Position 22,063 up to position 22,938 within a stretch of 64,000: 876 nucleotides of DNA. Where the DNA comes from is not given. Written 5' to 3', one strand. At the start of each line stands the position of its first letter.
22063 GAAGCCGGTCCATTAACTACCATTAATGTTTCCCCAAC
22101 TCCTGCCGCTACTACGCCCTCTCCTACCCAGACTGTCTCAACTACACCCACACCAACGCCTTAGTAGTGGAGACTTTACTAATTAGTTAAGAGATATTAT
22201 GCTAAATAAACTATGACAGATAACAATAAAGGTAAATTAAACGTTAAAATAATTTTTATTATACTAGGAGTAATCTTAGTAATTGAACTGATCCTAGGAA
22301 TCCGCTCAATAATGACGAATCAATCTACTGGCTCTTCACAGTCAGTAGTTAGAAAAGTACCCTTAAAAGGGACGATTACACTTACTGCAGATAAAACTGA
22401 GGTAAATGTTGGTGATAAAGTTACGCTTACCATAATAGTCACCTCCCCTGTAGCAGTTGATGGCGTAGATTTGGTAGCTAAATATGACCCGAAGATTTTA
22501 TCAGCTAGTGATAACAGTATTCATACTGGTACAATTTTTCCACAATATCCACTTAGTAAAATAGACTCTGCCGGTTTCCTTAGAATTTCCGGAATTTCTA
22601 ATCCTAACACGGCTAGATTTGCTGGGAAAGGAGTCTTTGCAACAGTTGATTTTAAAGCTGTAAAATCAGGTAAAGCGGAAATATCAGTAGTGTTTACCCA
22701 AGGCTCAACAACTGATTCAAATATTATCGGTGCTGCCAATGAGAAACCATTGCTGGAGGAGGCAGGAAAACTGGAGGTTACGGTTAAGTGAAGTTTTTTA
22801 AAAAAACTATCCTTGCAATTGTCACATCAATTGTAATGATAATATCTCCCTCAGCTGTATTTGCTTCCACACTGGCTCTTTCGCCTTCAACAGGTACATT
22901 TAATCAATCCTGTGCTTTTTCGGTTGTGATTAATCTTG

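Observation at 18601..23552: Complete cohesin-dockerin pair encoded in cis: a giant Cys-rich FN3/PKD adhesin with a C-terminal dockerin plus two membrane-anchored cohesins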

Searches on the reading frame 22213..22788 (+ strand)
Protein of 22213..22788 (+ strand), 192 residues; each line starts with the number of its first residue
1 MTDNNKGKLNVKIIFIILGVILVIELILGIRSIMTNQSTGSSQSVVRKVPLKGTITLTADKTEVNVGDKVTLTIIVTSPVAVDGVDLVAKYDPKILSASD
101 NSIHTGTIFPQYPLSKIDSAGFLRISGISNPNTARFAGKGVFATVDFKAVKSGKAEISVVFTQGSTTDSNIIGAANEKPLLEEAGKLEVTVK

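Call 3: search_protein_families(library=pfam, proteins=[window:22213-22788:+], max_evalue=1)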
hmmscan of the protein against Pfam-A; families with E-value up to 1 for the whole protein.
window:22213-22788:+ (192 aa): 3 families
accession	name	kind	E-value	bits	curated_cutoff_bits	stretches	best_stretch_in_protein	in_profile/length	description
PF00963.24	Cohesin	-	6e-11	43.1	24.1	1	55-169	1-121/139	Cohesin domain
PF09394.16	Inhibitor_I42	-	0.19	12.5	27.2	1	131-163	42-75/91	Chagasin family peptidase inhibitor I42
PF16640.11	Big_3_5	-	0.36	11.9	35.5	0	57-78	1-22/88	Bacterial Ig-like domain (group 3)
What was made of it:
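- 22213..22791 (+): Cohesin 1 (192 aa): N-terminal TM anchor (aa 12-33, nt 22246-22311), short linker, cohesin domain (aa about 52-192). Type II-like. Pfam 43.1 bits (call 3).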

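Call 4: search_protein_families(library=ncbifam, proteins=[window:22213-22788:+], max_evalue=1)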
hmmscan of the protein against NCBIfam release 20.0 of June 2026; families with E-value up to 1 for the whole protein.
window:22213-22788:+ (192 aa): 0 families

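Call 7: find_encoding_contigs(protein=window:22213-22788:+, flank=10000, max_places=6)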
Protein window:22213-22788:+ (192 aa): 1 contig read that carries it; 1 place shown.
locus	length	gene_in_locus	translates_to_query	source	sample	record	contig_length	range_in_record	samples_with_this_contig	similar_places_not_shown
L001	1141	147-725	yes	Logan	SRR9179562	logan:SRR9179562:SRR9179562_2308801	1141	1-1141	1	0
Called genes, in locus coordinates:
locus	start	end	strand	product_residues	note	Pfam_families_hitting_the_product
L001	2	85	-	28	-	?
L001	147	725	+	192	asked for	PF00963:Cohesin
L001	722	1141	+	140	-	?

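Call 9: find_homologous_proteins(query=window:22213-22788:+, max_evalue=0.001)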
Query window:22213-22788:+ (192 aa): 14 proteins with E <= 0.001 among 261 candidates.
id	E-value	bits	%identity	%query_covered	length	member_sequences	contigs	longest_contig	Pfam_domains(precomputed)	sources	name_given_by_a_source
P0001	1.6e-112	391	100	100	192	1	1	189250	PF00963.25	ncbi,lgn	-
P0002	3.3e-62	227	63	97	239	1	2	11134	PF00963.25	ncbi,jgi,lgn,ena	-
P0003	1.1e-57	213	58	96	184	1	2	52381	PF00963.25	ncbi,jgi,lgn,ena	-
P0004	2.9e-30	123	46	72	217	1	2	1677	PF00963.25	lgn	-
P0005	2.4e-26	111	38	88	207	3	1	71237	PF00963.25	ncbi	-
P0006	8.1e-26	109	38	94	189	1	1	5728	-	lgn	-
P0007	2.6e-25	107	37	99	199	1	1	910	PF00963.25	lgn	-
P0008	7.7e-25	106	41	95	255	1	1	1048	-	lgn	-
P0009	2.2e-23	101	42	58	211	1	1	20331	-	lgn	-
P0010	7.3e-21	93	36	93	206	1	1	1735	PF00963.25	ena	-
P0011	6.0e-20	90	36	73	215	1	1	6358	-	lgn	-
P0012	6.6e-6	44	36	61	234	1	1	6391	PF00963.25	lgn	-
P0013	3.5e-4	38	34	54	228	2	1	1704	PF00963.25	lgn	-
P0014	5.6e-4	38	32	54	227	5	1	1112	-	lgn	-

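Call 10: find_encoding_contigs(protein=P0003, flank=10000, max_places=3)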
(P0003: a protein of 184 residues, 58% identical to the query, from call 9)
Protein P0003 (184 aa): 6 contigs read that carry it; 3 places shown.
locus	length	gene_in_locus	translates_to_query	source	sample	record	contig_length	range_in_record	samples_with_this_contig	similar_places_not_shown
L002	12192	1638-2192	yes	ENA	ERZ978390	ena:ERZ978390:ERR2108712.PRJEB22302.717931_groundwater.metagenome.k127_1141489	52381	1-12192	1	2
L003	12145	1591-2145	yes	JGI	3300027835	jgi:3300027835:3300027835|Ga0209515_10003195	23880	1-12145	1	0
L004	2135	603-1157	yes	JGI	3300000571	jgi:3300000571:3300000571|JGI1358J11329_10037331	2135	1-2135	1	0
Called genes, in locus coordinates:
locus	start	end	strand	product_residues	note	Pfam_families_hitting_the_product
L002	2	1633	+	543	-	?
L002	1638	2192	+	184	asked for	PF00963:Cohesin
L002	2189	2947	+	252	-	PF00963:Cohesin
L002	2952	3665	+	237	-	PF02899:Phage_int_SAM_1, PF13102:Phage_int_SAM_5, PF13495:Phage_int_SAM_4 (faint), PF00589:Phage_integrase (faint)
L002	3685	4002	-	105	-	PF04020:Phage_holin_4_2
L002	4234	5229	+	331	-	PF01510:Amidase_2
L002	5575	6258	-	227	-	PF01797:Y1_Tnp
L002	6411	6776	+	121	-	-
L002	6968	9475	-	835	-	PF00521:DNA_topoisoIV, PF03989:DNA_gyraseA_C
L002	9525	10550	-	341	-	PF02388:FemAB, PF13480:Acetyltransf_6, PF02388:FemAB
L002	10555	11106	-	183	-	PF01041:DegT_DnrJ_EryC1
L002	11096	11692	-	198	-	PF01041:DegT_DnrJ_EryC1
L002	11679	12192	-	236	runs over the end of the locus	PF00561:Abhydrolase_1, PF06821:Ser_hydrolase (weak), PF12697:Abhydrolase_6, PF12146:Hydrolase_4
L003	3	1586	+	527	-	?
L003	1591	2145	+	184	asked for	PF00963:Cohesin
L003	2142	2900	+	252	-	PF00963:Cohesin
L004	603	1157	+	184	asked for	PF00963:Cohesin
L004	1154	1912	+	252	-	PF00963:Cohesin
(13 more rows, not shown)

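Call 11: find_encoding_contigs(protein=P0005, flank=10000, max_places=3)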
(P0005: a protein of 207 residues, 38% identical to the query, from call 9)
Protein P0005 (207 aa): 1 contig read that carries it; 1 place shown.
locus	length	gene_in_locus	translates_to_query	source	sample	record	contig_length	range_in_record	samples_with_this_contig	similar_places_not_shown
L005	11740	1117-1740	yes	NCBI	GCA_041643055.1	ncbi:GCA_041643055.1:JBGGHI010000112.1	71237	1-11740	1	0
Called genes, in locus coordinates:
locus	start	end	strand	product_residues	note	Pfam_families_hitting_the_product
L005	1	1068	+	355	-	?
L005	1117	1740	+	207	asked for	PF00963:Cohesin (weak)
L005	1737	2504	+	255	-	PF00963:Cohesin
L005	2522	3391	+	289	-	PF02899:Phage_int_SAM_1, PF13102:Phage_int_SAM_5 (weak), PF13495:Phage_int_SAM_4 (faint), PF00589:Phage_integrase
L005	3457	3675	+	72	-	-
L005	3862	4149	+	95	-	PF23267:ENOX1 (weak)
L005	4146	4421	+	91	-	-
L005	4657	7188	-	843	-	PF00521:DNA_topoisoIV, PF03989:DNA_gyraseA_C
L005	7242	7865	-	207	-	PF01327:Pep_deformylase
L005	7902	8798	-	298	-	PF01820:Dala_Dala_lig_N, PF07478:Dala_Dala_lig_C, PF02655:ATP-grasp_3 (weak), PF08443:RimK (weak)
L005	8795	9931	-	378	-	PF01168:Ala_racemase_N, PF00842:Ala_racemase_C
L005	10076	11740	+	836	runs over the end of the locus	PF26299:MurL_N, PF26298:MurL_epimerase_C, PF21799:MurD-like_N (faint), PF08245:Mur_ligase_M, PF02875:Mur_ligase_C (weak)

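Call 12: find_encoding_contigs(protein=P0002, flank=10000, max_places=3)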
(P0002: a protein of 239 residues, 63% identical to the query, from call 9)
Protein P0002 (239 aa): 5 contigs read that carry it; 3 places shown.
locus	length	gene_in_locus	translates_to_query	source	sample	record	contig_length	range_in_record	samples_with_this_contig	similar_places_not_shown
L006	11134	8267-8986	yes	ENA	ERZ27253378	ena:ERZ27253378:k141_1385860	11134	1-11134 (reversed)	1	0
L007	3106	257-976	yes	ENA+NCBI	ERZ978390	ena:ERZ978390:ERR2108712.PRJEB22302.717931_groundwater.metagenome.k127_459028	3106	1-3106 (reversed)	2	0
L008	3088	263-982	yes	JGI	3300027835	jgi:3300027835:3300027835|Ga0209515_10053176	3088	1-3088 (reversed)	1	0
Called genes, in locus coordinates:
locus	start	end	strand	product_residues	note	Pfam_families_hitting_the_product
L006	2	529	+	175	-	?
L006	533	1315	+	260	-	PF18900:DUF5656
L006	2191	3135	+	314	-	PF13102:Phage_int_SAM_5 (weak), PF02899:Phage_int_SAM_1, PF13495:Phage_int_SAM_4 (weak), PF00589:Phage_integrase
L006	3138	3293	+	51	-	-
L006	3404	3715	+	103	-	-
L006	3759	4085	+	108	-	-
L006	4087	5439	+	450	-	-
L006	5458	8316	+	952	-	PF00963:Cohesin (weak), PF00404:Dockerin_1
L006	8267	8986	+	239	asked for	PF00963:Cohesin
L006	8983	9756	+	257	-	PF00963:Cohesin (weak)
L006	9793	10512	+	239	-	PF02899:Phage_int_SAM_1, PF13102:Phage_int_SAM_5 (weak), PF13495:Phage_int_SAM_4 (faint), PF00589:Phage_integrase (weak)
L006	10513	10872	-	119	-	-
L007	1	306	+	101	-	?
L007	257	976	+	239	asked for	PF00963:Cohesin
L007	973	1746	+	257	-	PF00963:Cohesin (weak)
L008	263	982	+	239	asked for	PF00963:Cohesin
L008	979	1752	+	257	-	PF00963:Cohesin (weak)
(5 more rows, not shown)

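Call 27: search_solved_structures(query=A1, max_evalue=1, show_alignments=2)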
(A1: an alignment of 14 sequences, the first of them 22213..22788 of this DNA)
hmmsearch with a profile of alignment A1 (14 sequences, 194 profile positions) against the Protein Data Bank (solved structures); distinct sequences matched with E-value up to 1: 20.
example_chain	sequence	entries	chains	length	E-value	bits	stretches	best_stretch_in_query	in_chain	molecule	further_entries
3l8q_A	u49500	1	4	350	1.9e-08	37.2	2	54-164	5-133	Cellulosomal scaffoldin adaptor protein B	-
5g5d_A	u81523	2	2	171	1.9e-05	27.4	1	53-102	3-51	CELLULOSOME ANCHORING PROTEIN COHESIN REGION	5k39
1zv9_A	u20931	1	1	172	7.8e-05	25.4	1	54-164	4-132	Cellulosomal scaffoldin adaptor protein B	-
3f2l_A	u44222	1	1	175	8.2e-05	25.4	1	54-164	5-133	Cellulosomal scaffoldin adaptor protein B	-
1qzn_A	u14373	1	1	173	8.3e-05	25.3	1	54-164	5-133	cellulosomal scaffoldin adaptor protein B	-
3bwz_A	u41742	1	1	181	9.1e-05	25.2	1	54-164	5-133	Cellulosomal scaffoldin adaptor protein B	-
3fnk_A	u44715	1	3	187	0.0011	21.7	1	51-101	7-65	Cellulosomal scaffoldin adaptor protein B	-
4u3s_A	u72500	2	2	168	0.0011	21.6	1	54-114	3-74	Cellulosomal scaffoldin adaptor protein B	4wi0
3ghp_A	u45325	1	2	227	0.0013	21.4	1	51-101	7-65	Cellulosomal scaffoldin adaptor protein B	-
2y3n_A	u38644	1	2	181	0.0049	19.5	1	54-109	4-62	CELLULOSOMAL SCAFFOLDIN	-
1tyj_A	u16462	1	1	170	0.011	18.4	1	59-109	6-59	cellulosomal scaffoldin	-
2b59_A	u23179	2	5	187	0.038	16.6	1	50-107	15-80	COG1196: Chromosome segregation ATPases | Scaffolding dockerin binding protein A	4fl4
3kcp_B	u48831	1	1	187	0.038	16.6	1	50-107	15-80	Cellulosome anchoring protein, cohesin region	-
5m0y_A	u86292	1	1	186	0.065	15.9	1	51-107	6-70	Cellulosome anchoring protein cohesin region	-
2bm3_A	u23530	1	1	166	0.066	15.9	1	52-108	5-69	SCAFFOLDING DOCKERIN BINDING PROTEIN A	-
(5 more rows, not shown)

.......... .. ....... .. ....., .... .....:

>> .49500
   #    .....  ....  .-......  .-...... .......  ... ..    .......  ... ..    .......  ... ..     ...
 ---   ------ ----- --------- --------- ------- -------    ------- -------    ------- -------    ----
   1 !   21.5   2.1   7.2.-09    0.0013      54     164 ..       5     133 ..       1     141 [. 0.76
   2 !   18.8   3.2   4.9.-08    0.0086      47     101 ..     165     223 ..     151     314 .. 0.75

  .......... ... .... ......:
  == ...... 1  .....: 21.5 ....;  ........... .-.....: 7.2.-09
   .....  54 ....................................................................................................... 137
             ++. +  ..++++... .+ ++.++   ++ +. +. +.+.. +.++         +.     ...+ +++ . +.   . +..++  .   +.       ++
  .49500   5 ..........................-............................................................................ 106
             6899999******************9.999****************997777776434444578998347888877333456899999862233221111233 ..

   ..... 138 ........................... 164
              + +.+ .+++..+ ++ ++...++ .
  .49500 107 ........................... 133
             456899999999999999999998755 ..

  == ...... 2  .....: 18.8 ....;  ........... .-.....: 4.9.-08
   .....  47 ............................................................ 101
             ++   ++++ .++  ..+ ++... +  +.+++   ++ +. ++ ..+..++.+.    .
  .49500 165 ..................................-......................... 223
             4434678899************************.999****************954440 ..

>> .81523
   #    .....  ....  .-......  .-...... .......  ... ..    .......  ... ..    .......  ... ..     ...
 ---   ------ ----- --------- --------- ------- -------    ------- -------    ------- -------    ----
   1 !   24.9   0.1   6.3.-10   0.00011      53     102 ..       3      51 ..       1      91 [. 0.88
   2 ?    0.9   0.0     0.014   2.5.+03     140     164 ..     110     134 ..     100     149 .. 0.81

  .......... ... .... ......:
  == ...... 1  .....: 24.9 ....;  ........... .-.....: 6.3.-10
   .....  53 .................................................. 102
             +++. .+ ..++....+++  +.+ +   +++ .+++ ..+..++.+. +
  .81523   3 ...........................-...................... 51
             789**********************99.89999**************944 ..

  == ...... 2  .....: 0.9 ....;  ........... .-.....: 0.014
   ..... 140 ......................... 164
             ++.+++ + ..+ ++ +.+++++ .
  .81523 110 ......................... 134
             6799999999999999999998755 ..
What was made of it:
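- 22213..22791 (+): The PDB profile search hits A. cellulolyticus ScaB type II cohesins 3l8q at 1.9e-8 (call 27).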

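Call 32: search_protein_families(library=pfam, proteins=[L006:4087-5436:+, L006:5458-8313:+, L006:3759-4082:+, L002:2-1630:+, L005:1-1065:+, L006:8267-8983:+, L006:8983-9753:+], max_evalue=0.1)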
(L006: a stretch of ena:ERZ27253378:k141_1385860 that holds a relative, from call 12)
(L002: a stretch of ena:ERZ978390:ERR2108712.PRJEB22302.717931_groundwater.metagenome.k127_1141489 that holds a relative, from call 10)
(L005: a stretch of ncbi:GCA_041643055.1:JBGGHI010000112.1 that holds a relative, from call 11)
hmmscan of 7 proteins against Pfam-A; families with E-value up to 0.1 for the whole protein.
L006:4087-5436:+ (450 aa): 1 family
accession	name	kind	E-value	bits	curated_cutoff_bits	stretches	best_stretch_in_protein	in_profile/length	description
PF00404.24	Dockerin_1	-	0.00024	21.7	22.9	1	396-439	7-51/57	Dockerin type I domain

L006:5458-8313:+ (952 aa): 2 families
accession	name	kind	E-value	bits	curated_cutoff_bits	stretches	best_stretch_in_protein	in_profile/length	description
PF00404.24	Dockerin_1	-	1.7e-08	34.9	22.9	1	708-754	4-53/57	Dockerin type I domain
PF00963.24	Cohesin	-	2.5e-06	28.2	24.1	1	54-151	7-114/139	Cohesin domain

L006:3759-4082:+ (108 aa): 1 family
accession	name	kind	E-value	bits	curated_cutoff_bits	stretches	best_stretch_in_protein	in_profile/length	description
PF13314.11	DUF4083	-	0.027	14.9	25.4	0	11-42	5-36/57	Domain of unknown function (DUF4083)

L002:2-1630:+ (543 aa): 1 family
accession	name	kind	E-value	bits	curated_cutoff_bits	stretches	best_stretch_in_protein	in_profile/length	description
PF00404.24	Dockerin_1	-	3.4e-08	34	22.9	1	347-397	4-57/57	Dockerin type I domain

L005:1-1065:+ (355 aa): 2 families
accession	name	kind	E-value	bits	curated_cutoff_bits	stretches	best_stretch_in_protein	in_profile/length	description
PF00404.24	Dockerin_1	-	9.2e-06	26.2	22.9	1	269-311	5-50/57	Dockerin type I domain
PF01833.30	TIG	-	0.039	14.4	20.9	1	101-167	14-80/84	IPT/TIG domain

L006:8267-8983:+ (239 aa): 1 family
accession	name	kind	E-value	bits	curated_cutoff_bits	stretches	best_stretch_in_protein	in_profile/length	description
PF00963.24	Cohesin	-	2.9e-08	34.5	24.1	1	105-214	4-119/139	Cohesin domain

L006:8983-9753:+ (257 aa): 1 family
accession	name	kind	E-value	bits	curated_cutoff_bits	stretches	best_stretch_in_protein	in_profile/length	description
PF00963.24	Cohesin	-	8.7e-07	29.7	24.1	1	58-143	32-123/139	Cohesin domain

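Call 98: list_cluster_members(proteins=[P0001, P0024, P0005])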
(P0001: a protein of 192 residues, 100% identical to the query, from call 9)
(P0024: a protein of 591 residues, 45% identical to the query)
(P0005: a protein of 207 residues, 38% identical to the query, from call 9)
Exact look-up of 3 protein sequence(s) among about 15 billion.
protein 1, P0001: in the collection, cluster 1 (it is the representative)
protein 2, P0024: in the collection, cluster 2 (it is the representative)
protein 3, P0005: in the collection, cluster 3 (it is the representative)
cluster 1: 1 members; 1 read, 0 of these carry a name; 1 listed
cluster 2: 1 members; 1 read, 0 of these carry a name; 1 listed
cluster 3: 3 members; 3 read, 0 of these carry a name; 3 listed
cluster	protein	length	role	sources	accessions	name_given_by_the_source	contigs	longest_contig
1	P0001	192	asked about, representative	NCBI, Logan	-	-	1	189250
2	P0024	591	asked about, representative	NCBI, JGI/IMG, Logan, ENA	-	-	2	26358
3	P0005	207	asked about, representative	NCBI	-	-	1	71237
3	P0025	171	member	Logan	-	-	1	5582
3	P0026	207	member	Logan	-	-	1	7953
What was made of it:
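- Tried and rejected: Cluster look-ups gave no names (call 98).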
